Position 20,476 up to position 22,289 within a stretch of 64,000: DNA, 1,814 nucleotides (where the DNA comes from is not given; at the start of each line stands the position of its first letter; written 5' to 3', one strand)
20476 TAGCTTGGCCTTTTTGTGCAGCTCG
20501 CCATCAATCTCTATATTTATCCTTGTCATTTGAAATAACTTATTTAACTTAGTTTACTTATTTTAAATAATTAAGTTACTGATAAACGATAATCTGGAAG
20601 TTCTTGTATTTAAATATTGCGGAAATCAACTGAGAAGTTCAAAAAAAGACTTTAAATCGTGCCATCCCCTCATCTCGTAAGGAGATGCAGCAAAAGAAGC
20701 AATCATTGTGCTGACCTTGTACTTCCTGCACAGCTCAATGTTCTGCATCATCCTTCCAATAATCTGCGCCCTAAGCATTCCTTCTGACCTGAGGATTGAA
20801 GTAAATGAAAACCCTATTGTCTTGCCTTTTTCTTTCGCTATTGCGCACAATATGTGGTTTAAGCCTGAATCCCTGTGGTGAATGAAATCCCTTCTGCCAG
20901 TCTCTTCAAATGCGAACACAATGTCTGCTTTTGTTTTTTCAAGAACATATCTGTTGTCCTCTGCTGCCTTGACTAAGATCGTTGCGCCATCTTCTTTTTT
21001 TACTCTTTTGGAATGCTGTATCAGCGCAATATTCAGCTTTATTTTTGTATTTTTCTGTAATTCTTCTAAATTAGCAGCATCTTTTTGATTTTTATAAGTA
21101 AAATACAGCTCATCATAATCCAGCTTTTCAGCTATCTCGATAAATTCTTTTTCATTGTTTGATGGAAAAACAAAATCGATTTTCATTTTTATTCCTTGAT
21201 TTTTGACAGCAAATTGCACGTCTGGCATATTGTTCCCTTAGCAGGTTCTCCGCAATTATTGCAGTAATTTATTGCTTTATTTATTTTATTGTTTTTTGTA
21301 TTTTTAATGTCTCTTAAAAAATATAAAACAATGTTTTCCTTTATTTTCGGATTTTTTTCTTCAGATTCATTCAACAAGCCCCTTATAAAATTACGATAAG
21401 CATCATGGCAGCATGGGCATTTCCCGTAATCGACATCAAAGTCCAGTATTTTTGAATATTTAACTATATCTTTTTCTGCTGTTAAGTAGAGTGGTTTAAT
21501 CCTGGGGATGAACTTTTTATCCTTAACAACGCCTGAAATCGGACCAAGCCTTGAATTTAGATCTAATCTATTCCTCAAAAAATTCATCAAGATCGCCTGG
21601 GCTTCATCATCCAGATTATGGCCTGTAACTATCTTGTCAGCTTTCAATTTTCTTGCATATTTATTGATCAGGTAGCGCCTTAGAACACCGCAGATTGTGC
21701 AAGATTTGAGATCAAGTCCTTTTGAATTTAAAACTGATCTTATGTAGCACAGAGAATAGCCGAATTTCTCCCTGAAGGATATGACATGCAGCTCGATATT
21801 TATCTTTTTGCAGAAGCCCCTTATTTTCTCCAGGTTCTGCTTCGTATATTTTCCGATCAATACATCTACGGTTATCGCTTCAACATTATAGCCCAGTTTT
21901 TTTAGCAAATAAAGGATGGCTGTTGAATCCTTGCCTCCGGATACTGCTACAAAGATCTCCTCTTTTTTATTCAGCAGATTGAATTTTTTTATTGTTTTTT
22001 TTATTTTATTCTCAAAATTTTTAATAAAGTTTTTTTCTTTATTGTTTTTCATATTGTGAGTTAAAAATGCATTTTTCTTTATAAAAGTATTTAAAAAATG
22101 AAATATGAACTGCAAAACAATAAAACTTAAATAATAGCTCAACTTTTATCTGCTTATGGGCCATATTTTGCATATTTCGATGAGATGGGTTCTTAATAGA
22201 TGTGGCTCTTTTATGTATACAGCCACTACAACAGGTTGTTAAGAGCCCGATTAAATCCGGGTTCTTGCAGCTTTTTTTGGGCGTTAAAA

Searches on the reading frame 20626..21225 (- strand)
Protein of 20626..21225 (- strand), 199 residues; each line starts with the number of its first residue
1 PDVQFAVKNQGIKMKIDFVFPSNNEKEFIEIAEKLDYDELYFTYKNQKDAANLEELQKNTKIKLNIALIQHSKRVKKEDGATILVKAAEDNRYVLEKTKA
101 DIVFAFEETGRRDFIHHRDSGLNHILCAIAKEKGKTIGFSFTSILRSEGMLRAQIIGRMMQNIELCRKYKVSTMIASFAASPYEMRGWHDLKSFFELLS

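Call 15: search_protein_families(library=pfam, proteins=[window:20626-21225:-], max_evalue=0.001)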
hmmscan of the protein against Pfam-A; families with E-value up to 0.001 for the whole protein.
window:20626-21225:- (199 aa): 1 family
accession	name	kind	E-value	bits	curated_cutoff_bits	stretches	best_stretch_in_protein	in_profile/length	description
PF01876.22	RNase_P_p30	-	7.1e-11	42.4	35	1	91-198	102-200/214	RNase P subunit p30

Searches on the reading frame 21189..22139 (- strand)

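Call 15: search_protein_families(library=pfam, proteins=[window:21189-22139:-], max_evalue=0.001)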
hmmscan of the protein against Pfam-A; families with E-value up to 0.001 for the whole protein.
window:21189-22139:- (316 aa): 6 families
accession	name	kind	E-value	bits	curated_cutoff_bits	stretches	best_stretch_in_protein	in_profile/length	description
PF01171.26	ATP_bind_3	-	1.4e-14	54.6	27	1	62-235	2-162/182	PP-loop family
PF03054.22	tRNA_Me_trans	-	6.2e-10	39.5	20.6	1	61-176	2-128/202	tRNA methyl transferase HUP domain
PF06508.19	QueC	-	1.2e-07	31.9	22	1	63-180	3-126/210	Queuosine biosynthesis protein QueC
PF00764.25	Arginosuc_synth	-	7.9e-05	23.2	27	1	62-160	2-97/162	Arginosuccinate synthase N-terminal HUP domain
PF01507.26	PAPS_reduct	-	0.00015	22.2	22.5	1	62-228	2-148/175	Phosphoadenosine phosphosulfate reductase domain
PF02568.20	ThiI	-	0.00015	21.9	20.5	1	61-187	5-129/197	Thiamine biosynthesis protein (ThiI)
